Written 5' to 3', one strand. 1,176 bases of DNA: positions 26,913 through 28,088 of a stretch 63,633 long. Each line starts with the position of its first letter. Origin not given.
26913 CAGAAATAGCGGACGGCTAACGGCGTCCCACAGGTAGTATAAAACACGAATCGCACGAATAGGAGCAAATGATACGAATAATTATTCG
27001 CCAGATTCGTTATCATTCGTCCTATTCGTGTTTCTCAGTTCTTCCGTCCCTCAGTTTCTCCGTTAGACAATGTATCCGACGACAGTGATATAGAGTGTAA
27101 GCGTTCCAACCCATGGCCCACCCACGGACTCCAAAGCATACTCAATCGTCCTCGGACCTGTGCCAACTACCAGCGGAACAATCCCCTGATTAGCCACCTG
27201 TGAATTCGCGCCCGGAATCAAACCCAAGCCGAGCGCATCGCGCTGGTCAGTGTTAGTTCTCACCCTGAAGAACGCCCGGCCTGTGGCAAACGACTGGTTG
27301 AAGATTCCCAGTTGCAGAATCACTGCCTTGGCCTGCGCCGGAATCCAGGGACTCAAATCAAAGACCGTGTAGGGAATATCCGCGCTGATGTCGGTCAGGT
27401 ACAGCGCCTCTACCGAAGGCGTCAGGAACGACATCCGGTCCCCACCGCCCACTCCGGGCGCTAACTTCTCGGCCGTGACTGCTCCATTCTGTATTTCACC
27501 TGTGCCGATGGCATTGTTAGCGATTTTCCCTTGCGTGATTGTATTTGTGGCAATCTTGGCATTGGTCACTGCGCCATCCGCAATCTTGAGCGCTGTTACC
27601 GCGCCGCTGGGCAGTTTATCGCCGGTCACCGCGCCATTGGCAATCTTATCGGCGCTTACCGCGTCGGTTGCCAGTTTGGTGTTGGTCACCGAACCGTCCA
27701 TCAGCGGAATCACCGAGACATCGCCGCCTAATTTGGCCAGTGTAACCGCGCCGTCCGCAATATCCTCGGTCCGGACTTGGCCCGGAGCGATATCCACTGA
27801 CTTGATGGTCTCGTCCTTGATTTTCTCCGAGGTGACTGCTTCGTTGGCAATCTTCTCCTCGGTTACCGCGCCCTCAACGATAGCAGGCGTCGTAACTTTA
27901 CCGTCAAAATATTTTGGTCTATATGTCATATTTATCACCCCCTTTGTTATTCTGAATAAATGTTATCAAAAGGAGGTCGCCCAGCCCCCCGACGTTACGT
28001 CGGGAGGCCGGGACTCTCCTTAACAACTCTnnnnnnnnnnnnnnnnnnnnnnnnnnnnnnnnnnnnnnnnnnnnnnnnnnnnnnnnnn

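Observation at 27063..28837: Recurrent two-gene module of unknown function (A: ~265-aa soluble protein; B: hendecad-repeat fibre with conserved C-terminal domain), copy 1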

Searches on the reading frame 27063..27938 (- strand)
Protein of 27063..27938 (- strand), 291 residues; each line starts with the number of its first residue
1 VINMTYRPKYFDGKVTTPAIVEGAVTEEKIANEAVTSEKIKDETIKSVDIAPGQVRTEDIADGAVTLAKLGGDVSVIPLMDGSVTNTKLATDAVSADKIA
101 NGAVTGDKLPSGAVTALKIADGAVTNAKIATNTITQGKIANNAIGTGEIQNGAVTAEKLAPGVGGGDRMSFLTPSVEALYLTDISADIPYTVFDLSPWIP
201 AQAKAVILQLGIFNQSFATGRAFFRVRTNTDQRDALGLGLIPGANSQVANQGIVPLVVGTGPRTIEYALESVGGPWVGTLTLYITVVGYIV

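Call 4: search_protein_families(library=pfam, proteins=[window:27063-27938:-], max_evalue=1)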
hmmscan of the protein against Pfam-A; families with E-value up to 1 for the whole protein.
window:27063-27938:- (291 aa): 1 family
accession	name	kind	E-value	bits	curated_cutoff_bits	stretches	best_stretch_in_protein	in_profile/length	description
PF19264.4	DUF5907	-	0.016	15.8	27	0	13-38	19-44/80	Repeat of unknown function (DUF5907)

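Call 5: search_protein_families(library=phrogs, proteins=[window:27063-27938:-], max_evalue=1)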
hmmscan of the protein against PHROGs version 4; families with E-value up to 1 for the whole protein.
window:27063-27938:- (291 aa): 25 families
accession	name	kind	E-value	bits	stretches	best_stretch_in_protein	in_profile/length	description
phrog_892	-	tail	2.1e-32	113.6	3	12-75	347-410/782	tail fiber protein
phrog_13518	-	unknown function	3.7e-19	69.3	1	11-160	231-373/1230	-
phrog_28766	-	tail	1.6e-18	67.4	2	11-103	127-220/472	tail fiber protein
phrog_21412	-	tail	2.4e-18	66.3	2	16-121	167-263/1452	tail fiber protein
phrog_26466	-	unknown function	1.4e-15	56.4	2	81-159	1816-1894/2337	-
phrog_32822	-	head and packaging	3e-14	52.7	1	9-159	923-1074/1548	virion structural protein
phrog_7660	-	tail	2.8e-08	32.9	2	12-103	442-532/1656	tail fiber protein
phrog_29288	-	unknown function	4.2e-08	32.1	2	87-147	1134-1197/1558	-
phrog_38396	-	tail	5e-08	32.1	2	103-160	1320-1377/1435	tail protein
phrog_8780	-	tail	5.9e-07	29.1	1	54-133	619-693/755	minor tail protein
phrog_11548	-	moron, auxiliary metabolic gene and host takeover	7.4e-07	28.8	2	12-74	81-141/780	pectate lyase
phrog_36443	-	unknown function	1.6e-06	27.3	2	81-164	396-479/1238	-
phrog_35419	-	tail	3.5e-06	27.5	2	89-133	246-290/414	tail fiber protein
phrog_2952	-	tail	3.5e-06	27.3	2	12-52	336-376/488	minor tail protein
phrog_2012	-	tail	2.4e-05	25.3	1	112-141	140-170/212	minor tail protein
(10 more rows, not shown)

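Call 6: search_protein_families(library=ncbifam, proteins=[window:27063-27938:-], max_evalue=1)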
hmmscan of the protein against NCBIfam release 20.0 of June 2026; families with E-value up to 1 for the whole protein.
window:27063-27938:- (291 aa): 1 family
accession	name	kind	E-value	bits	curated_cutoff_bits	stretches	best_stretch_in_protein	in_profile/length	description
NF009304.0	PRK12661.1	equivalog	0.0019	18.2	152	1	109-193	35-115/140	putative monovalent cation/H+ antiporter subunit C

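Call 34: search_protein_families(library=padloc, proteins=[window:27063-27938:-], max_evalue=0.01)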
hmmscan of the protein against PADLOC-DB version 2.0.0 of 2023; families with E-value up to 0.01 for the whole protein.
window:27063-27938:- (291 aa): 1 family
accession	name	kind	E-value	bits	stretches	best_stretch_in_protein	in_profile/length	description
PDLC04011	PD-Lambda-5_A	-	1.1e-07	28.8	1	81-158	296-373/526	-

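Call 52: find_homologous_proteins(query=window:27063-27929:-, max_evalue=1e-10)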
Query window:27063-27929:- (288 aa): 615 proteins with E <= 1e-10 among 7460 candidates; the best 120 are listed.
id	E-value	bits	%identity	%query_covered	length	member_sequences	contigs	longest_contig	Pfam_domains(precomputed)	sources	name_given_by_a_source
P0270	1.6e-133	462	78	100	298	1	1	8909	-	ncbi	ncbi:MAG: hypothetical protein AB1599_07470 [Planctomycetota bacterium]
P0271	3.6e-124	432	53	100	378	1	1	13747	-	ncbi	ncbi:MAG: hypothetical protein AB1599_05950 [Planctomycetota bacterium]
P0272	9.9e-122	424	70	99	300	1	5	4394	-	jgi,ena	-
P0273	8.6e-119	414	66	100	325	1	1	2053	-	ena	-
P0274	3.1e-116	406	73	100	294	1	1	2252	-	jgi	jgi:hypothetical protein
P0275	4.3e-105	369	65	100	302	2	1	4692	-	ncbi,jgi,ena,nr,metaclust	ncbi:MAG: hypothetical protein A2496_22000 [Burkholderiales bacterium RIFOXYC12_FULL_60_6]|nr:MAG: h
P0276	2.4e-100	354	56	97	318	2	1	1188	-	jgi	-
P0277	4.9e-99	349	56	97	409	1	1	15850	-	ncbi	ncbi:MAG: hypothetical protein AB1599_05435 [Planctomycetota bacterium]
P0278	7.0e-96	339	59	97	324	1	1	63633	-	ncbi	ncbi:MAG: hypothetical protein AB1599_00285 [Planctomycetota bacterium]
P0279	2.6e-95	337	53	98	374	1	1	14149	-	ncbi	ncbi:MAG: hypothetical protein AB1599_05835 [Planctomycetota bacterium]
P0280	6.0e-94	333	56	96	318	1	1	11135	-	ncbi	ncbi:MAG: hypothetical protein AB1599_06950 [Planctomycetota bacterium]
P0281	3.2e-89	317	56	100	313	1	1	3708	-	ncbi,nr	ncbi:MAG TPA: hypothetical protein VJC37_06160 [Planctomycetota bacterium]|nr:hypothetical protein [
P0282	4.3e-89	317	47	99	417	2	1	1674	-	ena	-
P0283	2.3e-86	308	56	96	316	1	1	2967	-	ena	-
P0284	1.7e-85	305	57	94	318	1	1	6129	-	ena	-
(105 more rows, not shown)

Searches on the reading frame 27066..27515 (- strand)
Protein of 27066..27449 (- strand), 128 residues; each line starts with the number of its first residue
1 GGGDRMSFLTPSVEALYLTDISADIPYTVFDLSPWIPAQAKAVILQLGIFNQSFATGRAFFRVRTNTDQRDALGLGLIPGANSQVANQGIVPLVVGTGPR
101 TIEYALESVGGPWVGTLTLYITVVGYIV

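Call 14: search_solved_structures(query=window:27066-27449:-, max_evalue=10)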
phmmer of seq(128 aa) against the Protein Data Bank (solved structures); distinct sequences matched with E-value up to 10: 0.

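Call 19: find_homologous_proteins(query=window:27066-27449:-, max_evalue=0.01)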
Query seq(128 aa) (128 aa): 16 proteins with E <= 0.01 among 35 candidates.
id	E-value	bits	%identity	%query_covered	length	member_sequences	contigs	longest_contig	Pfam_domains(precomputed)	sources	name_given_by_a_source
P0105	8.1e-60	218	87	91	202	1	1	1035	-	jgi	jgi:hypothetical protein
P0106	2.3e-59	217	77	98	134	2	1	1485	-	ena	-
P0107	1.5e-56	208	81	88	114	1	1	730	-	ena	-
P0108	1.8e-54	201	79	91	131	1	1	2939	-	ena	-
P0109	5.3e-54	200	80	91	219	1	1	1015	PF01391.24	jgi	-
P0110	5.7e-54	200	82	91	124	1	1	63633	-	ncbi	ncbi:MAG: hypothetical protein AB1599_00005, partial [Planctomycetota bacterium]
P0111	9.0e-54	199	81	91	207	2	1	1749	-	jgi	-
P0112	2.9e-49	184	74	91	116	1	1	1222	-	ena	-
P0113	8.7e-49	183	74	91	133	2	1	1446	-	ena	-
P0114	4.6e-48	180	74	91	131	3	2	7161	-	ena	-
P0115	1.8e-42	162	72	84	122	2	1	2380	-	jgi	-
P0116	1.1e-36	144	85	62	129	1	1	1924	-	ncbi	ncbi:MAG: hypothetical protein AB1599_10770 [Planctomycetota bacterium]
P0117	1.5e-29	121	80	54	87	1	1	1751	-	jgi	-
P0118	1.4e-27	114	79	57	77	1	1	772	-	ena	-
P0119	3.0e-26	110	74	59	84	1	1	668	-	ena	-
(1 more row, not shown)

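Call 36: search_dna_similar(query=window:27066-27449:-, collection=phages, mode=protein, max_evalue=1)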
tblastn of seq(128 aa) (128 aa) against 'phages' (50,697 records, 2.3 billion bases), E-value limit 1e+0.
No match.

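Call 65: predict_structure(alignment_id=A2)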
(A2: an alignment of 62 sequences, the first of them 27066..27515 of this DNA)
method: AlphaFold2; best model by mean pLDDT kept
length: 150 residues; sequences in the alignment: 62
mean_pLDDT: 89.4   pTM: 0.78
mean pLDDT of the five models: 89.4, 89.1, 88.8, 87.7, 86.7
residues with pLDDT >= 90: 92; 70-90: 52; 50-70: 6; < 50: 0
segments of 3 or more residues with pLDDT < 50: none
pLDDT, mean of each block of 10 residues (from residue 1): 78 78 82 97 96 95 96 88 93 88 85 84 94 91 97
secondary structure, 60 per line:
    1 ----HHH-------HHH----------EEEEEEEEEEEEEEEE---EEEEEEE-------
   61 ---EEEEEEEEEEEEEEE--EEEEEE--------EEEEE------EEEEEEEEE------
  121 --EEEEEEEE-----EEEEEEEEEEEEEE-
elements in order: E28-43 E47-53 E64-78 E81-86 E95-99 E106-114 E123-130 E136-149

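Call 67: fold_search(model_id=the predicted structure, library=pdb)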
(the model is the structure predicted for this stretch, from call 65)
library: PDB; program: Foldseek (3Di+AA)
matches with E <= 10: 1735; with E <= 0.001: 2
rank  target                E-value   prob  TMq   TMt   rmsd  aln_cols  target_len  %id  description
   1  6zzw_B                7.1e-04  1.00  0.45  0.49   6.7       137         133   18  Structure of the N terminal domain of Bc2L-C lectin (1-131) in complex with Globo H (H-type 3) and CAS No 912569-62-1 (released 2021-04-07)
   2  8xcg_J                9.2e-04  1.00  0.35  0.12   8.2       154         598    9  Tail tip complex of bacteriophage lambda in the open state (released 2024-05-01)
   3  6tig_AAA              1.1e-03  1.00  0.44  0.49   6.7       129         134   17  Structure of the N terminal domain of Bc2L-C lectin (1-131) in complex with Globo H (H-type 3) antigen (released 2020-01-22)
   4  2wq4_C                1.2e-03  1.00  0.41  0.46   7.0       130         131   18  N-terminal domain of BC2L-C Lectin from Burkholderia cenocepacia (released 2010-01-12)
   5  1ddl_C                1.3e-03  1.00  0.35  0.31   8.3       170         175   13  DESMODIUM YELLOW MOTTLE TYMOVIRUS (released 2000-10-30)
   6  6tid_AAA              1.3e-03  1.00  0.43  0.48   6.7       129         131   17  Structure of the N terminal domain of Bc2L-C lectin (1-131) in complex with H-type 1 antigen (released 2020-01-22)
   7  5lwg_B                1.4e-03  1.00  0.43  0.30   6.0       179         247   13  Israeli acute paralysis virus heated to 63 degree - full particle (released 2016-11-30)
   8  2wq4_A                1.7e-03  1.00  0.40  0.44   7.9       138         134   18  N-terminal domain of BC2L-C Lectin from Burkholderia cenocepacia (released 2010-01-12)
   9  9e7m_Ja               1.7e-03  0.99  0.32  0.09   9.2       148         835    9  In situ cryoEM structure of bacteriophage Ur-lambda tail tip complex (released 2025-11-05)
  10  4y6x_A                1.8e-03  1.00  0.38  0.39   6.9       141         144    9  Structure of Tobacco streak virus coat protein at 2.1 Angstroms resolution (C2 crystal form) (released 2016-01-20)
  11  2wq4_B                1.8e-03  0.99  0.36  0.40   7.5       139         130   16  N-terminal domain of BC2L-C Lectin from Burkholderia cenocepacia (released 2010-01-12)
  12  6zzw_A                1.9e-03  1.00  0.45  0.50   6.6       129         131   18  Structure of the N terminal domain of Bc2L-C lectin (1-131) in complex with Globo H (H-type 3) and CAS No 912569-62-1 (released 2021-04-07)
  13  8ond_A                2.2e-03  1.00  0.45  0.22   6.1       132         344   16  Structure of the C-terminal domains of the Bdellovibrio bacteriovorus Bd2133 fibre (released 2023-10-25)
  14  3p6b_A                2.3e-03  0.99  0.35  0.30   9.3       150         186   12  The crystal structure of CelK CBM4 from Clostridium thermocellum (released 2011-08-24)
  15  7dou_4                2.4e-03  0.96  0.31  0.35   8.1       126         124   10  Trimeric cement protein structure of Helicobacter pylori bacteriophage KHP40 (released 2021-10-27)
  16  9ib9_B                3.1e-03  1.00  0.40  0.43   6.3       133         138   14  Tumor necrosis factor-like lectin PLTL from Photorhabdus laumondii in complex with B Lewis b pentasaccharide (released 2025-10-29)
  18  8ond_B                3.3e-03  1.00  0.43  0.21   5.9       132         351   15  Structure of the C-terminal domains of the Bdellovibrio bacteriovorus Bd2133 fibre (released 2023-10-25)
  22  8xcg_F                3.3e-03  0.99  0.38  0.13   9.2       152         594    8  Tail tip complex of bacteriophage lambda in the open state (released 2024-05-01)
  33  1yq5_A                4.8e-03  1.00  0.45  0.46   5.3       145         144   12  PRD1 vertex protein P5 (released 2005-04-26)
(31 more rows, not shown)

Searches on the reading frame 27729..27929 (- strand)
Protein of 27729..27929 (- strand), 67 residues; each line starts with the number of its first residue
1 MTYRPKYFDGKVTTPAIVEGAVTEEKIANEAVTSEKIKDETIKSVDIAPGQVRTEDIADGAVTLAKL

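Call 99: find_related_loci(query=A4, collection=metagenome_contigs, flank=4000)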
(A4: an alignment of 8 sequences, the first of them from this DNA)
Query A4 (67 aa) in metagenome_contigs; peptide patterns used: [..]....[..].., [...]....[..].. (x = any residue, [..] = any of these).
600 stretches matched a pattern (row limit reached: there are more); 68 encode a relative of the query (tblastn E <= 1e-3); 68 distinct loci.
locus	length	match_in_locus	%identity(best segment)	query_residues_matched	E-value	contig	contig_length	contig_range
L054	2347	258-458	79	1-67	9e-31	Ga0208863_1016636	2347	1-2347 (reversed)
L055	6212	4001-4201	78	1-67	4e-30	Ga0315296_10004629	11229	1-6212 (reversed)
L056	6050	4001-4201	76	1-67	9e-29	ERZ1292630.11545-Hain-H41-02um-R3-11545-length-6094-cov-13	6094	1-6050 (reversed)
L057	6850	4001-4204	72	1-67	1e-25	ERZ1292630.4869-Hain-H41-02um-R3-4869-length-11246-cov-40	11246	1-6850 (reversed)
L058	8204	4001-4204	69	1-67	7e-24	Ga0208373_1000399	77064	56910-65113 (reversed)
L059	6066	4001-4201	66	1-67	3e-23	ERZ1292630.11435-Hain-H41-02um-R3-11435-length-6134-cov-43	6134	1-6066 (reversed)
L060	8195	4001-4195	62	3-67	1e-21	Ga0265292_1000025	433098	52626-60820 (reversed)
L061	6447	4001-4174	62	1-67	1e-18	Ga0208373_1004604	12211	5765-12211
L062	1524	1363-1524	67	1-54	5e-18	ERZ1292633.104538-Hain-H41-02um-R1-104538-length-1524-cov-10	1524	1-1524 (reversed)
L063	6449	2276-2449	62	1-67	9e-18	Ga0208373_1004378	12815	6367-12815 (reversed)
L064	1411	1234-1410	63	1-58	2e-17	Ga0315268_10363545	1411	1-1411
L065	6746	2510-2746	49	5-67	1e-12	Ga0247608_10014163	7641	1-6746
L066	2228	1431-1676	48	6-67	3e-12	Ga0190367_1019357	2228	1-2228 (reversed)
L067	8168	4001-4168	52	3-67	9e-12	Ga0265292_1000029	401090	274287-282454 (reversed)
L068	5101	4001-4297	44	6-67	1e-11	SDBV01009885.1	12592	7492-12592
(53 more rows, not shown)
